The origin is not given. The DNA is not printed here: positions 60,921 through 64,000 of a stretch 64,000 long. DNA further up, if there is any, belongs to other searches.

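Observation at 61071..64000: Giant soluble KAP-family P-loop NTPase with ~600-aa uncharacterised C-terminal region at the window edge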

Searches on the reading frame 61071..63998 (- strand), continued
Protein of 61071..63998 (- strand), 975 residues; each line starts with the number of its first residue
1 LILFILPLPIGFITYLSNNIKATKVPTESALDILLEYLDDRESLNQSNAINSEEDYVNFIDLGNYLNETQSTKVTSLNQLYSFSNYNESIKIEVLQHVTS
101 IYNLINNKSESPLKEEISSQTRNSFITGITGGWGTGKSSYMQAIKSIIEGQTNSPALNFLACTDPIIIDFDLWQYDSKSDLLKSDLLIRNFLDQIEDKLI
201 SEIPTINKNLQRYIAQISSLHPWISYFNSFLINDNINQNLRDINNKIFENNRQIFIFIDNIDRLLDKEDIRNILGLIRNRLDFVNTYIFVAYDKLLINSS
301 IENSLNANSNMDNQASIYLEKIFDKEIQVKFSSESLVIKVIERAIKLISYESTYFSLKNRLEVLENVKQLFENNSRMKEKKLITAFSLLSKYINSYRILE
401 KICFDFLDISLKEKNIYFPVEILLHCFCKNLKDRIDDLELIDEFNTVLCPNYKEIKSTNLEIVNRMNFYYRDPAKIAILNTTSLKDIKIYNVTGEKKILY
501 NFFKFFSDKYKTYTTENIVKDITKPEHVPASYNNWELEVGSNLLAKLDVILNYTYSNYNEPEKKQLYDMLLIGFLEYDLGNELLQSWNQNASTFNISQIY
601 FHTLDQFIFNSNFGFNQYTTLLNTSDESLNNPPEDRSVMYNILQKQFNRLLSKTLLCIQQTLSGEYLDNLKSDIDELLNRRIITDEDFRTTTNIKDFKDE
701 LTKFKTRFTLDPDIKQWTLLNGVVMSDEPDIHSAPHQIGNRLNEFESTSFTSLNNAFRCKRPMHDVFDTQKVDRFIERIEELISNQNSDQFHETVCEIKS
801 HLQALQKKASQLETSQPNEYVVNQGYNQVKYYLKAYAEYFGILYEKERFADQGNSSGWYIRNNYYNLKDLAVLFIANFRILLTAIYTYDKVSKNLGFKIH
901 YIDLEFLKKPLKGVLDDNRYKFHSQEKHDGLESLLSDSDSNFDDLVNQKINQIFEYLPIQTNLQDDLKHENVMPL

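Call 92: search_protein_families(library=padloc, alignment_id=A4, max_evalue=0.00001)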
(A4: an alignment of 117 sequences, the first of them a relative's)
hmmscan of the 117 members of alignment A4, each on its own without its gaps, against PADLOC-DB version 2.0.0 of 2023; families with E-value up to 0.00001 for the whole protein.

A. member 1, L033:3086-3535:+ (150 aa): 6 families
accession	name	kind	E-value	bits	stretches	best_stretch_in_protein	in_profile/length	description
PDLC02621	DrmD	-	5.3e-16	56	1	28-129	7-108/1040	DrmD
PDLC02572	DrmA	-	5.9e-14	49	1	28-130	8-106/1043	DrmA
PDLC02632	DrmD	-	7.1e-14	49.2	1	31-130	13-111/662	DrmD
PDLC02622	DrmD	-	1.7e-12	45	1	30-129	12-109/422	DrmD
PDLC02618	DrmD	-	4.2e-08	30.9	1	35-130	5-97/273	DrmD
PDLC02633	DrmD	-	6.8e-08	28.9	1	31-130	9-113/839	DrmD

B. families by the number of members that match (of 117 scanned): 476 families (the first 25 are shown)
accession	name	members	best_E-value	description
PDLC03019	MTase_I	4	7.2e-136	Type I methyltransferase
PDLC04134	mad2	4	2.4e-44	mads_2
PDLC03169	Specificity_I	4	6.8e-31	Type I specificity subunit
PDLC03162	Specificity_I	4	7.6e-30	Type I specificity subunit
PDLC03658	mREase_IV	4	1.1e-28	Type IV methyl-directed restriction enzyme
PDLC03189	Specificity_I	4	4.3e-28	Type I specificity subunit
PDLC03179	Specificity_I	4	1.2e-27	Type I specificity subunit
PDLC03076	Specificity_I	4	6.7e-22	Type I specificity subunit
PDLC03109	Specificity_I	4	7.1e-16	Type I specificity subunit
PDLC03080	Specificity_I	4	1e-09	Type I specificity subunit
PDLC03099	Specificity_I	3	4.3e-114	Type I specificity subunit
PDLC03068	Specificity_I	3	3.6e-108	Type I specificity subunit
PDLC03087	Specificity_I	3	2.2e-107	Type I specificity subunit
PDLC03092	Specificity_I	3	9e-74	Type I specificity subunit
PDLC03168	Specificity_I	3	5.6e-72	Type I specificity subunit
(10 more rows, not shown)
